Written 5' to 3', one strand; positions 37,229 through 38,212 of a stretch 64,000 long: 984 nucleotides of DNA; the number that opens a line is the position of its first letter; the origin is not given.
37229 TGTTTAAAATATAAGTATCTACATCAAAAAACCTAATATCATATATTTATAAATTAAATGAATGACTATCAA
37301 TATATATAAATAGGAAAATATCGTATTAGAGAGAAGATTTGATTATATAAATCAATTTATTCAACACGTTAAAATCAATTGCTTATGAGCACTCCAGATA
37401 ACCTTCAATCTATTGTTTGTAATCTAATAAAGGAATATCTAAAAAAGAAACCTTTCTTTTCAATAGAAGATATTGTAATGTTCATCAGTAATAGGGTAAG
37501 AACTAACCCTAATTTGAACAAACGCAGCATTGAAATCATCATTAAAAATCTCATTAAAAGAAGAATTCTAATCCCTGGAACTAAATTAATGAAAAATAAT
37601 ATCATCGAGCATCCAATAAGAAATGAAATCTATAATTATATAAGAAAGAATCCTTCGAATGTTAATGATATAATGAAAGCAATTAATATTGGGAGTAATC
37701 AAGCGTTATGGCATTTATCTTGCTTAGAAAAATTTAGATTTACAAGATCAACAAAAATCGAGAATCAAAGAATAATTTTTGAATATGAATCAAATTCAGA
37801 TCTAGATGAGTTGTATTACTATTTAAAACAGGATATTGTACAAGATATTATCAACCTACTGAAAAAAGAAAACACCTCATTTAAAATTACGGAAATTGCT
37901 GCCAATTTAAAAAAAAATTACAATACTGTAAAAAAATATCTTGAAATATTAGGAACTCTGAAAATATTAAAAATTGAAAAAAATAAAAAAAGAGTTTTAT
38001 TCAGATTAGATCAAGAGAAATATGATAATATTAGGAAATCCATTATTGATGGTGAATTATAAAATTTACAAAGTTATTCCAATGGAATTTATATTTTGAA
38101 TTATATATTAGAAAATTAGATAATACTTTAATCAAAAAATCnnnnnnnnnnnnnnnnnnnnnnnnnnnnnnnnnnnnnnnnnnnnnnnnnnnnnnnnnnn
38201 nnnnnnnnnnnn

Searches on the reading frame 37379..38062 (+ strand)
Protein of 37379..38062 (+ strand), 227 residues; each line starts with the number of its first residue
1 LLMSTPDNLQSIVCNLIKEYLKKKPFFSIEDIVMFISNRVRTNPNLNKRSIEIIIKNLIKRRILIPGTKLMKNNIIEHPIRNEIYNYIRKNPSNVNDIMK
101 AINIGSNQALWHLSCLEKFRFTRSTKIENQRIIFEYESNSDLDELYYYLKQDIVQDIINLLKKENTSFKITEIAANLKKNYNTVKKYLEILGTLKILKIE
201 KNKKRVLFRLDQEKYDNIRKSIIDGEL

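Call 3: search_protein_families(library=pfam, proteins=[window:37379-38062:+], max_evalue=1)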
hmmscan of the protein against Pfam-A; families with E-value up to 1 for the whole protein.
window:37379-38062:+ (227 aa): 14 families
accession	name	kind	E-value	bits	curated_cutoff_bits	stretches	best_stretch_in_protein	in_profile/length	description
PF01022.26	HTH_5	-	5e-06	26.7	22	1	79-118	2-41/47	Bacterial regulatory protein, arsR family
PF03444.21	HrcA_DNA-bdg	-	3.5e-05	23.8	21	1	150-197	6-53/79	Winged helix-turn-helix transcription repressor, HrcA DNA-binding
PF04703.18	FaeA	-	4.9e-05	24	20.7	1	71-119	1-42/62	FaeA-like protein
PF25212.1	HVO_A0114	-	0.0008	19.6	27.6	1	156-211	26-82/84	HVO_A0114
PF20292.4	MC7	-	0.0035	17.8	27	1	153-197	12-57/69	ABC-three component (ABC-3C) system Middle Component 7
PF07106.19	TBPIP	-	0.012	16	22.8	1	157-191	6-42/62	TBPIP/Hop2 winged helix domain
PF03965.22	Penicillinase_R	-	0.028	15.2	22.6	1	165-213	16-67/115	Penicillinase repressor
PF08100.18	Dimerisation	-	0.041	14.1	25.6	1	156-208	29-81/93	O-methyltransferase dimerisation domain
PF14947.12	HTH_45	-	0.058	13.9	25.5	1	150-202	4-54/77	Winged helix-turn-helix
PF08279.18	HTH_11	-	0.11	12.8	25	1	155-204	3-51/55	HTH domain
PF14553.12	YqbF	-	0.18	12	27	0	76-92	17-33/43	YqbF, hypothetical protein domain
PF24706.1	DUF7669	-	0.19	12.4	23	0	16-57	9-47/75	Domain of unknown function (DUF7669)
PF11090.14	Phage_T7_Gp13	-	0.2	12.5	25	0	101-139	11-51/86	Bacteriophage T7, probable scaffold protein Gp13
PF25166.1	CoiA_C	-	0.56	10.5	21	0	159-206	88-134/149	Competence protein CoiA, C-terminal domain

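Call 41: search_protein_families(library=ncbifam, proteins=[window:37379-38062:+], max_evalue=1)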
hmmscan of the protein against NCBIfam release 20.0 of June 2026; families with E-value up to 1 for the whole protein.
window:37379-38062:+ (227 aa): 6 families
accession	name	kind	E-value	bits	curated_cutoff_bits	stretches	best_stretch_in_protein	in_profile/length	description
NF033788.1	HTH_metalloreg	subfamily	5.2e-09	35.8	55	2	75-126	7-59/77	metalloregulator ArsR/SmtB family transcription factor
NF033789.1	repress_SdpR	subfamily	2.8e-07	30.4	100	2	151-214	7-68/79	autorepressor SdpR family transcription factor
NF033096.2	bla1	exception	0.0024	17.3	630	1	100-184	67-151/306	class A beta-lactamase Bla1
NF053609.1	Sul12a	equivalog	0.0025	18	150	1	154-222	7-74/103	Sul12a family chromatin-organizing protein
NF053755.1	MsvR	equivalog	0.0069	16.1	220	1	149-202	10-61/236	transcriptional factor MsvR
NF053610.1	Sso10a_fam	subfamily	0.0076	16.3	60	1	151-203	4-53/64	Sso10a family chromatin protein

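Call 78: search_solved_structures(query=A7, max_evalue=1, show_alignments=0)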
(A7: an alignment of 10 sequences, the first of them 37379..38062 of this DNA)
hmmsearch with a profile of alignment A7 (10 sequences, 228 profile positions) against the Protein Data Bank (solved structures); distinct sequences matched with E-value up to 1: 9.
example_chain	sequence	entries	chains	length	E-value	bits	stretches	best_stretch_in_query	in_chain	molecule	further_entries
5duk_A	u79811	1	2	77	2.2e-05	27.3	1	74-131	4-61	putative DNA binding protein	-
4hw0_A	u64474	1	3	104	0.00078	22.2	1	159-214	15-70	DNA-binding protein Sso10a-2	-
6cdb_A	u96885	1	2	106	0.049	16.4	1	154-221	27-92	ArsR family transcriptional regulator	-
1q1h_A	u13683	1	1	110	0.049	16.4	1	151-207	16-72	Transcription Factor E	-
2d1h_A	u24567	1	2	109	0.072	15.8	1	136-208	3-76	109aa long hypothetical transcriptional regulator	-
1r1u_A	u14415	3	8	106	0.19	14.4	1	154-221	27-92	repressor protein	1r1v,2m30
2kjb_A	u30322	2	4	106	0.19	14.4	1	154-221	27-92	CzrA protein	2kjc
3jth_A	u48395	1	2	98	0.51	13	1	150-224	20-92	Transcription activator HlyU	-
5znx_A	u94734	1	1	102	0.58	12.9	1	150-224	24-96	Transcriptional activator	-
